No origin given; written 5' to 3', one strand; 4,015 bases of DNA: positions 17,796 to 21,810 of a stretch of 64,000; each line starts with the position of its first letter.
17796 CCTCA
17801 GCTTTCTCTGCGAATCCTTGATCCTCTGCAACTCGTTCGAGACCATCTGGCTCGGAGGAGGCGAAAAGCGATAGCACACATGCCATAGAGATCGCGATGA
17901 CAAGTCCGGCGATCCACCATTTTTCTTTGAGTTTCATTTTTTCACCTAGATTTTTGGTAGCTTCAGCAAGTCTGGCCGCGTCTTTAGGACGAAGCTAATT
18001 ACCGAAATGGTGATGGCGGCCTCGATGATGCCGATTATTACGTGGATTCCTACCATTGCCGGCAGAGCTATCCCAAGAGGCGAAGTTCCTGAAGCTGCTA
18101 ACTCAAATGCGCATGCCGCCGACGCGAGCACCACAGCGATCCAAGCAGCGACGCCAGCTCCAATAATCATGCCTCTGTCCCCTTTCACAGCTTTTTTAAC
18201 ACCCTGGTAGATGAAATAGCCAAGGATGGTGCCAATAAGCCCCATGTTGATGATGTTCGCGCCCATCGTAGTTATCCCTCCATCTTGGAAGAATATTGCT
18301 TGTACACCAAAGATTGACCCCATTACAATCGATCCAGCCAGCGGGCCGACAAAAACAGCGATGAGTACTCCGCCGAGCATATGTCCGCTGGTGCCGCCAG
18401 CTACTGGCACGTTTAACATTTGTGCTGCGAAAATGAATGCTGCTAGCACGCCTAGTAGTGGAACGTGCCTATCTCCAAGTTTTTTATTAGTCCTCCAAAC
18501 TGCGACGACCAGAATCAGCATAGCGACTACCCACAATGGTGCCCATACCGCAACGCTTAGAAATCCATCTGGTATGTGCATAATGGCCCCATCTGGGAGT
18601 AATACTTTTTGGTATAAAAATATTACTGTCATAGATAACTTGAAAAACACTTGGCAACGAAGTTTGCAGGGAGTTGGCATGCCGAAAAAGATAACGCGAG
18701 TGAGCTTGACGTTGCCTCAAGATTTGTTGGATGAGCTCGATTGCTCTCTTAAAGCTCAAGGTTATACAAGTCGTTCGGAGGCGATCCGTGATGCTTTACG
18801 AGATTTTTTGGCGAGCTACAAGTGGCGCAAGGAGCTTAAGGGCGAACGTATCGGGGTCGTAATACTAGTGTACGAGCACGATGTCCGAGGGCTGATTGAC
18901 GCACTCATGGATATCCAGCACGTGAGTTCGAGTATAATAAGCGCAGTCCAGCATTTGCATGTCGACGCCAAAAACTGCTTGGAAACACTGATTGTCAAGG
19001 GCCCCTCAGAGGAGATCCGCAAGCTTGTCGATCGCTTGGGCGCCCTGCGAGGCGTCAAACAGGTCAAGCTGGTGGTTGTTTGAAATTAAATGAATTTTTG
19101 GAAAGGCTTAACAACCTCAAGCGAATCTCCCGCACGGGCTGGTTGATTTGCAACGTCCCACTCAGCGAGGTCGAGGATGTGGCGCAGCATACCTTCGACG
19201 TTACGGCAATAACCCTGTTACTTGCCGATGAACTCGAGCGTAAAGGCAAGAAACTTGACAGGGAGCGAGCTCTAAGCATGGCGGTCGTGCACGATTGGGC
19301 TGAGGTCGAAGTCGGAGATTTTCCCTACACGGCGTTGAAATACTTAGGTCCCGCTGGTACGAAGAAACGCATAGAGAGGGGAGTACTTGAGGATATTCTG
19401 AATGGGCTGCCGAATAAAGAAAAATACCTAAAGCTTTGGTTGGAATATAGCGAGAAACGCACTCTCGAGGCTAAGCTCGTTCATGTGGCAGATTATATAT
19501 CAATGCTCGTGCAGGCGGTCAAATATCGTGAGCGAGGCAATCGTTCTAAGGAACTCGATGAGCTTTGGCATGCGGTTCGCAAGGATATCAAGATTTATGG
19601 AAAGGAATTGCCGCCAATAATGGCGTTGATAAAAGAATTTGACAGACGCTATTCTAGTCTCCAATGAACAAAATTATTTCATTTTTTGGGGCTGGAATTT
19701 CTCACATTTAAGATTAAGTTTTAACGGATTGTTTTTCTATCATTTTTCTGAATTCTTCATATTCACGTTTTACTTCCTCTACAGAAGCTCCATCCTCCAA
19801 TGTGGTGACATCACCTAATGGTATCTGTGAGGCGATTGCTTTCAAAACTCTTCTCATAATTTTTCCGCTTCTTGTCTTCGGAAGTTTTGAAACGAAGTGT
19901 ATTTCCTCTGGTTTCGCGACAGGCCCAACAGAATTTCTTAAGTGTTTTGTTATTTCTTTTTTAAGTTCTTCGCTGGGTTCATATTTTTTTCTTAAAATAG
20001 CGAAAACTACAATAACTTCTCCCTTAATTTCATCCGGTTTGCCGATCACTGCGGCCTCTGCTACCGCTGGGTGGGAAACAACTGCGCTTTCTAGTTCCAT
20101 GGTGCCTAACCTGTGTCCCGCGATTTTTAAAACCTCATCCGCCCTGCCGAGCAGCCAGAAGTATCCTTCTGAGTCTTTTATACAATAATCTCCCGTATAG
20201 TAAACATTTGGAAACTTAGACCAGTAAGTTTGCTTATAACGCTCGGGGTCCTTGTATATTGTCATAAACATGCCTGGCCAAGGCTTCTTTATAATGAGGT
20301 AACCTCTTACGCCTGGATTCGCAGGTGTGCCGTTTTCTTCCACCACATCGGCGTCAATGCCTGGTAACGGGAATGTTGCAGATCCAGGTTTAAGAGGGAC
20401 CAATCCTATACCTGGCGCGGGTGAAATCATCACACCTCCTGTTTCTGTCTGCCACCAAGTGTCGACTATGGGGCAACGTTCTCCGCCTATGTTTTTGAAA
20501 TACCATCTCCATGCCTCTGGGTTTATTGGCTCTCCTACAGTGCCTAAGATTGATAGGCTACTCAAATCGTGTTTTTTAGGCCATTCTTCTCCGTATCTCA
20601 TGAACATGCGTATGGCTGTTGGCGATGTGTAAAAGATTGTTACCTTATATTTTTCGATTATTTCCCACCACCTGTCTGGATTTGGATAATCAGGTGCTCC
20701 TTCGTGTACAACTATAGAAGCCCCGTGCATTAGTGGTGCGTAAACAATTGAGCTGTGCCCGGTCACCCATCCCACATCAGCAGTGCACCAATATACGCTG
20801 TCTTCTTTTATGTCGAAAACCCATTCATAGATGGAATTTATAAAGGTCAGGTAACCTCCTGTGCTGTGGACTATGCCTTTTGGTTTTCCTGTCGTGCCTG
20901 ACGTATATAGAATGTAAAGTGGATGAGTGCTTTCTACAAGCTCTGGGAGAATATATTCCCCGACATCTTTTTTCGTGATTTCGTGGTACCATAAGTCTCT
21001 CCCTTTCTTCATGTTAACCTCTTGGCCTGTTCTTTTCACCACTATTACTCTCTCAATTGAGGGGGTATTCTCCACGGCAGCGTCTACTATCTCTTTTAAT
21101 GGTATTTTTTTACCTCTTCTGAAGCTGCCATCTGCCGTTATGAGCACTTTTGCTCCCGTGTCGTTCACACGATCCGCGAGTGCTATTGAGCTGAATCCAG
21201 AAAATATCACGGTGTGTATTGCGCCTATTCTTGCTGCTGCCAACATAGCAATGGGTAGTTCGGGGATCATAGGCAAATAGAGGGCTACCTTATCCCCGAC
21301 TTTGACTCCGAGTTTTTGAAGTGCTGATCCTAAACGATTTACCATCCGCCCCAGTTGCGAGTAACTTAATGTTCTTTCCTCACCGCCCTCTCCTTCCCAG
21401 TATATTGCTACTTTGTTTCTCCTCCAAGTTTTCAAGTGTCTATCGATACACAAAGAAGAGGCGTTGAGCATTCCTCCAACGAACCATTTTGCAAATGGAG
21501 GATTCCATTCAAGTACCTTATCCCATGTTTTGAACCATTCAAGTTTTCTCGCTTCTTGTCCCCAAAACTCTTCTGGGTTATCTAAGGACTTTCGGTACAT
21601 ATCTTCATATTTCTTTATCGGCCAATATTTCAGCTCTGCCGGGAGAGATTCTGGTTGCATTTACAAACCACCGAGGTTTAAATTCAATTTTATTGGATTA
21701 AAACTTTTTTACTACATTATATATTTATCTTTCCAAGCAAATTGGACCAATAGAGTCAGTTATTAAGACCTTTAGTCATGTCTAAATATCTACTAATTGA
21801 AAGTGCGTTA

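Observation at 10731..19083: Nickel acquisition, regulation and use co-localised in one 8.4 kb stretch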

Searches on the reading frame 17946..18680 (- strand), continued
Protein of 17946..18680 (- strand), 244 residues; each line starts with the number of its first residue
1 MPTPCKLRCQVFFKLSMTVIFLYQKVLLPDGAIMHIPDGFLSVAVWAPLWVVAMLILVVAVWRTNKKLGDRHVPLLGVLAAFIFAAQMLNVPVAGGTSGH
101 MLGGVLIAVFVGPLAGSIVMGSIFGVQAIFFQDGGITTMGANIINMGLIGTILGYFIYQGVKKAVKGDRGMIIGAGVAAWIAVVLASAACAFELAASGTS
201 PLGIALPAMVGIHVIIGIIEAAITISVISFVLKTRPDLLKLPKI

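Call 35: find_encoding_contigs(protein=P0087, flank=6000, max_places=1)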
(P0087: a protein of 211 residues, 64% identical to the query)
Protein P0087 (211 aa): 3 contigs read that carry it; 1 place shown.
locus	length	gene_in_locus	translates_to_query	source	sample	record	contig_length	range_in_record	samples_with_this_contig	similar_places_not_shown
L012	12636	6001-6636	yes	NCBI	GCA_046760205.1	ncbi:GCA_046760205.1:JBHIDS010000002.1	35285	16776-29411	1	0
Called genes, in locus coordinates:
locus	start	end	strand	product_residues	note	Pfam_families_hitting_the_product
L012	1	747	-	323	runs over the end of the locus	PF00005:ABC_tran, PF02463:SMC_N (weak), PF13304:AAA_21 (faint), PF08352:oligo_HPY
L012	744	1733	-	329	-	PF00005:ABC_tran, PF08352:oligo_HPY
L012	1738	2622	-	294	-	PF12911:OppC_N, PF00528:BPD_transp_1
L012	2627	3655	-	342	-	PF19300:BPD_transp_1_N, PF00528:BPD_transp_1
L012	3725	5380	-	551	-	PF00496:SBP_bac_5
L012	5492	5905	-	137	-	PF01402:RHH_1, PF08753:NikR_C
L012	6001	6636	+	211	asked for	PF01891:CbiM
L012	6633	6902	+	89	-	PF13190:PDGLE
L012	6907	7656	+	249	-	PF02361:CbiQ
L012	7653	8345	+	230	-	PF00005:ABC_tran, PF13304:AAA_21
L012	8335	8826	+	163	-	PF02566:OsmC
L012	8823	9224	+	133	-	PF02629:CoA_binding, PF13380:CoA_binding_2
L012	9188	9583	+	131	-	PF13728:TraF (weak), PF00085:Thioredoxin, PF13098:Thioredoxin_2, PF13905:Thioredoxin_8 (faint)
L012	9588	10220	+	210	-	PF00085:Thioredoxin (faint), PF13728:TraF (faint), PF13098:Thioredoxin_2 (faint), PF23357:DUF7088 (weak), PF00462:Glutaredoxin (faint), PF13192:Thioredoxin_3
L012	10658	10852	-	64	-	PF12844:HTH_19, PF13443:HTH_26, PF13560:HTH_31 (weak), PF01381:HTH_3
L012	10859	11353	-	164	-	PF09946:DUF2178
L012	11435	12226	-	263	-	-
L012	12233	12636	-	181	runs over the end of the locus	PF00126:HTH_1 (weak), PF03459:TOBE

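Call 41: find_related_loci(query=A1, collection=genome_contigs, flank=6000)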
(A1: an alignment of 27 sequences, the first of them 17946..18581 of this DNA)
Query A1 (211 aa) in genome_contigs; peptide patterns used: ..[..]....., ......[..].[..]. (x = any residue, [..] = any of these).
600 stretches matched a pattern (row limit reached: there are more); 591 encode a relative of the query (tblastn E <= 1e-3); the best 80 are kept; 80 distinct loci.
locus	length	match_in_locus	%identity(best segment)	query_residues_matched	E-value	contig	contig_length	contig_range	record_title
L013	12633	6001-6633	68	1-211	4e-96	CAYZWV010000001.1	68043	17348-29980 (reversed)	MAG TPA_asm: uncultured Methanocellaceae archaeon isolate SRP323688_co1_148 genome assembly, contig: NODE_799_length_680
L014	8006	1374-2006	69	1-211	1e-94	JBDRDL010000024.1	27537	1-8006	MAG: Methanobacteriota archaeon isolate MEGAHIT-group-1.246 k141_9924889, whole genome shotgun sequence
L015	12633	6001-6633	66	1-211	8e-88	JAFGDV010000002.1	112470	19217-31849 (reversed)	MAG: Candidatus Altiarchaeota archaeon isolate Zod_Metabat.1191 k87_105853, whole genome shotgun sequence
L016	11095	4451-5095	63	1-209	3e-87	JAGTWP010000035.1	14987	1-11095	MAG: Candidatus Altarchaeum sp. isolate GA_1_1 NODE_727_length_14992_cov_1385.081944, whole genome shotgun sequence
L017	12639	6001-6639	55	1-211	2e-78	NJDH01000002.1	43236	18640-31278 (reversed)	MAG: Candidatus Altiarchaeales archaeon ex4484_96 ex4484_96_scaffold_218_length_43236__count_5077, whole genome shotgun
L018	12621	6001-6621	59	1-211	5e-78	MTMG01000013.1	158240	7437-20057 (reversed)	MAG: Methanomicrobia archaeon JdFR-19 JGI24020J35080_1000039, whole genome shotgun sequence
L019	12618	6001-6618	59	1-206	3e-74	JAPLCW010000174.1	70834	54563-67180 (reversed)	MAG: Candidatus Auribacterota bacterium isolate LacPavin_0920_SED2_MAG_54_22 LacPavin_0920_SED2_scaffold_707546, whole g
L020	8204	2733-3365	56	1-211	1e-73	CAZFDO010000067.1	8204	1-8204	MAG TPA_asm: uncultured Clostridia bacterium isolate SRP256446_co1_94 genome assembly, contig: NODE_5176_length_8204_cov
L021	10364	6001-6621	57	1-206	2e-72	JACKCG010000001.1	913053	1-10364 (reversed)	MAG: Anaerolineaceae bacterium isolate HK-STAS-CHLO-41 HK-STAS-CHLO-41_1, whole genome shotgun sequence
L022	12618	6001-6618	56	1-206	8e-72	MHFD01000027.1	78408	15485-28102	MAG: Omnitrophica bacterium RBG_13_46_9 RBG_13_scaffold_1835, whole genome shotgun sequence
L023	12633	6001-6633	55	1-210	5e-72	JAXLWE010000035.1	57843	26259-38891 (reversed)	MAG: Anaerolineae bacterium isolate STL-CHL15 C2.163.fa-35, whole genome shotgun sequence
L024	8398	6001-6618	56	1-206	1e-71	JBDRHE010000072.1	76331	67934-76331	MAG: Candidatus Omnitrophota bacterium isolate MEGAHIT-group-1.488 k141_5897435, whole genome shotgun sequence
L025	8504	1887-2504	56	1-206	1e-70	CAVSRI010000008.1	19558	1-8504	MAG: uncultured delta proteobacterium isolate MFD01476.bin.2.138 genome assembly, contig: contig_130660, whole genome sh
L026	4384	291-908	53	1-206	4e-70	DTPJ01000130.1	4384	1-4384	MAG TPA_asm: Candidatus Poribacteria bacterium isolate SpSt-970 Ga0123519_10050672, whole genome shotgun sequence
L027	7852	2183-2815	54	1-209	9e-69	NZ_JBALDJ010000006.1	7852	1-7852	MAG: Nostoc sp. isolate P14320 bin 11 NODE_3054_length_7852_cov_53.747583, whole genome shotgun sequence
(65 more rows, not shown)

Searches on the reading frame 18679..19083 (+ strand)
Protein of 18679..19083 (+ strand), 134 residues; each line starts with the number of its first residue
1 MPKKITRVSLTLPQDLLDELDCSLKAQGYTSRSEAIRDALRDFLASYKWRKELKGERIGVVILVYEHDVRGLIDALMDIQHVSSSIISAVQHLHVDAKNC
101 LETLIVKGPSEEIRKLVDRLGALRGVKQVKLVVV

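Call 12: search_protein_families(library=pfam, proteins=[window:18679-19083:+], max_evalue=0.001)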
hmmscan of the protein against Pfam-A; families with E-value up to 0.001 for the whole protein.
window:18679-19083:+ (134 aa): 2 families
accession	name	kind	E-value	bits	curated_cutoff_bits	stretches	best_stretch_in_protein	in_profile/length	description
PF08753.17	NikR_C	-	4.5e-27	94.5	22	1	58-133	1-76/77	NikR C terminal nickel binding domain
PF01402.27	RHH_1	-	6.7e-09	35.8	20.5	1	7-45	1-38/39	Ribbon-helix-helix protein, copG family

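Call 49: search_protein_families(library=ncbifam, proteins=[window:18679-19083:+], max_evalue=0.001)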
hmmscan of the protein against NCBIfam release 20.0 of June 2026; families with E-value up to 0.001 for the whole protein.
window:18679-19083:+ (134 aa): 7 families
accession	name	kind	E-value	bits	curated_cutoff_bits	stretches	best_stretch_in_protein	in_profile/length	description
NF002169.0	PRK01002.1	subfamily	1.4e-47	161.2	111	1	4-134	3-133/141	nickel responsive regulator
NF001884.0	PRK00630.1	subfamily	3.1e-39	134.4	119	1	3-132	8-139/148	nickel responsive regulator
NF003381.0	PRK04460.1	equivalog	1.6e-37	128.7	105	1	4-133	3-131/139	nickel-responsive transcriptional regulator NikR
NF002815.0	PRK02967.1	equivalog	1.2e-30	106.4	83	1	6-134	2-130/139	nickel-responsive transcriptional regulator NikR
TIGR02793.1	nikR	equivalog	2.9e-27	95.5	175.45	1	7-134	2-128/129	nickel-responsive transcriptional regulator NikR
NF058555.1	TransRegCdrSHalo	equivalog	2.7e-05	24.1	100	1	6-48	2-44/61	transcriptional regulator CdrS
NF053762.1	aCcr1_fam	equivalog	0.00021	21.1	60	1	11-42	6-36/38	aCcr1 family cell cycle regulator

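Call 69: search_solved_structures(query=window:18679-19083:+, max_evalue=0.00001, show_alignments=3)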
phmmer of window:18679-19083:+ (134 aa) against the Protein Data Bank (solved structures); distinct sequences matched with E-value up to 0.00001: 12.
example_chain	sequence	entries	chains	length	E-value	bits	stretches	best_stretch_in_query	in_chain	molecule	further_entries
2wvd_A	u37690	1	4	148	6.4e-29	103.9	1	4-132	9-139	PUTATIVE NICKEL-RESPONSIVE REGULATOR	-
2ca9_A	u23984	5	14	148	9e-29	103.5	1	4-132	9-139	PUTATIVE NICKEL-RESPONSIVE REGULATOR | nickel-responsive regulator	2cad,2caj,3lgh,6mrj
2bj1_A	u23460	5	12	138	2.8e-28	101.9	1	5-133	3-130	NICKEL RESPONSIVE REGULATOR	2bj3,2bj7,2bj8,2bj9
2wve_A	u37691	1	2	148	1.2e-27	99.8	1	4-132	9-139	PUTATIVE NICKEL-RESPONSIVE REGULATOR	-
3pht_A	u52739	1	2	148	2.2e-27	99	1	4-132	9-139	Putative nickel-responsive regulator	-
2wvc_A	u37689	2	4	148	2.2e-27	99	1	4-132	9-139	PUTATIVE NICKEL-RESPONSIVE REGULATOR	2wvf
2wvb_A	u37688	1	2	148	1.6e-24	89.7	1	4-132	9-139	PUTATIVE NICKEL-RESPONSIVE REGULATOR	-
1q5v_A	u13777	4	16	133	3.6e-19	72.4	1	6-128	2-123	Nickel responsive regulator | Nickel-responsive regulator | Nickel-responsive regulatory protein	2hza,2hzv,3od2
2y3y_A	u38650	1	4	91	2.3e-16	63.4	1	57-132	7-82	PUTATIVE NICKEL-RESPONSIVE REGULATOR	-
3qsi_B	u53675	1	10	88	2.5e-16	63.3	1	57-132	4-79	NikR nickel-responsive regulator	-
3bkf_A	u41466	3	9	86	6.3e-08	36.1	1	59-128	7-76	Nickel-responsive regulator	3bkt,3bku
1q5y_A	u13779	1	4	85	6.6e-08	36.1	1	59-128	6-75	Nickel responsive regulator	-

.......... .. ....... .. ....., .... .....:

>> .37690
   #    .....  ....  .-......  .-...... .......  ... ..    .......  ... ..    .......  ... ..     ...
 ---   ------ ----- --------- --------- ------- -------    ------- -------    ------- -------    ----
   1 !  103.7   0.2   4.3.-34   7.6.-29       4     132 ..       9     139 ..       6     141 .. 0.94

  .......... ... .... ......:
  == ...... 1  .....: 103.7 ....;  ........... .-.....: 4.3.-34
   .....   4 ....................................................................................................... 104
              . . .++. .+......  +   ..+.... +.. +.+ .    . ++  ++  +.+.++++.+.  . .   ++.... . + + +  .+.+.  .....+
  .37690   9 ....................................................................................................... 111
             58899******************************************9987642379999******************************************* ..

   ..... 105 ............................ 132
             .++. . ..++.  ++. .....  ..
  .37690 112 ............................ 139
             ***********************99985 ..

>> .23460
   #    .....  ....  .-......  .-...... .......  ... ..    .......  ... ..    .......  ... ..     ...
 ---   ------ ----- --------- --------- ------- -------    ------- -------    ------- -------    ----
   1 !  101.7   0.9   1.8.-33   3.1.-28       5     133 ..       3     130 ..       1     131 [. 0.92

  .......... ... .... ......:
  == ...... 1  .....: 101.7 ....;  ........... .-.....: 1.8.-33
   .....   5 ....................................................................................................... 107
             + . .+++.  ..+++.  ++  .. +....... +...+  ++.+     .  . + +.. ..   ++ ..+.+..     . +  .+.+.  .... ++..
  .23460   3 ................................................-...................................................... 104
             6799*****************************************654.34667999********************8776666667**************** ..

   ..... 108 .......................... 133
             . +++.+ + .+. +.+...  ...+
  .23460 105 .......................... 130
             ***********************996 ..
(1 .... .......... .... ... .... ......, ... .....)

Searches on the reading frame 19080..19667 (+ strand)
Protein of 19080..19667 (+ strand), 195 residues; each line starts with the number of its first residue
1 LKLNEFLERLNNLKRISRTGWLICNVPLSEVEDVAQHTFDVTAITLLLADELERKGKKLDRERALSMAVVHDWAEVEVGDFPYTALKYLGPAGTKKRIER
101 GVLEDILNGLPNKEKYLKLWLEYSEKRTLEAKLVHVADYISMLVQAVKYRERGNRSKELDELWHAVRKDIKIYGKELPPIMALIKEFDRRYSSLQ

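Call 12: search_protein_families(library=pfam, proteins=[window:19080-19667:+], max_evalue=0.001)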
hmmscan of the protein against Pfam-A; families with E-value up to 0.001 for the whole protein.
window:19080-19667:+ (195 aa): 3 families
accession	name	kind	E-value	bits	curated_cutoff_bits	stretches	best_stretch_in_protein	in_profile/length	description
PF13023.12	HD_3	-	1.3e-26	93.9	22.5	1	11-159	2-144/165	HD domain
PF12917.13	YfbR-like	-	5.3e-18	65.8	25.9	1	5-173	1-166/182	5'-deoxynucleotidase YfbR-like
PF01966.28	HD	-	7.1e-08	33.2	22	1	34-142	1-115/116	HD domain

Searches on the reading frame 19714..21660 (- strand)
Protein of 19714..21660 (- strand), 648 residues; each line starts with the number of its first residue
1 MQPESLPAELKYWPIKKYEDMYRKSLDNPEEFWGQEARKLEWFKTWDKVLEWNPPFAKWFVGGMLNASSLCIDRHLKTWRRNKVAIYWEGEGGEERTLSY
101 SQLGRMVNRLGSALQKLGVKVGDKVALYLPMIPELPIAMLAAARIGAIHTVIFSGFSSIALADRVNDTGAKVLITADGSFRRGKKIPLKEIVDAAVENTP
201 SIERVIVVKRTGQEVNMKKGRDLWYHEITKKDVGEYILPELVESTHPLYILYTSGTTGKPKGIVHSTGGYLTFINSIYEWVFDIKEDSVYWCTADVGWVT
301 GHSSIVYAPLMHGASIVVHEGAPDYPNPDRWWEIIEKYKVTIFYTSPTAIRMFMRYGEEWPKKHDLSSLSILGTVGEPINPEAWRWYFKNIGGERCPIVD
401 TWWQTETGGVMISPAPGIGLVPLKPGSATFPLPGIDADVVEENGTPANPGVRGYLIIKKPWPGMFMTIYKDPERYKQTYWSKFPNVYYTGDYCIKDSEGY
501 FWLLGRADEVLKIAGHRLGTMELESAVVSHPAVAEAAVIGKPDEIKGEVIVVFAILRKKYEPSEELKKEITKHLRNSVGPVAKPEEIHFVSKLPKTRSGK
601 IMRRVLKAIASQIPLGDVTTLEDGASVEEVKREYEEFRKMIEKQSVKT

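Call 12: search_protein_families(library=pfam, proteins=[window:19714-21660:-], max_evalue=0.001)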
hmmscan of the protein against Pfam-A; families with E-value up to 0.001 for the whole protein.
window:19714-21660:- (648 aa): 3 families
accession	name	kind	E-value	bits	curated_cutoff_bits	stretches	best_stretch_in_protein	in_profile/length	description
PF00501.34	AMP-binding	-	7.4e-89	298.6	29.9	1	77-465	6-380/384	AMP-binding enzyme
PF13193.12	AMP-binding_C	-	1.4e-27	96.8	24.5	1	522-600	1-76/76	AMP-binding enzyme C-terminal domain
PF16177.11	ACAS_N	-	1.4e-22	79.7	27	1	18-71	1-55/55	Acetyl-coenzyme A synthetase N-terminus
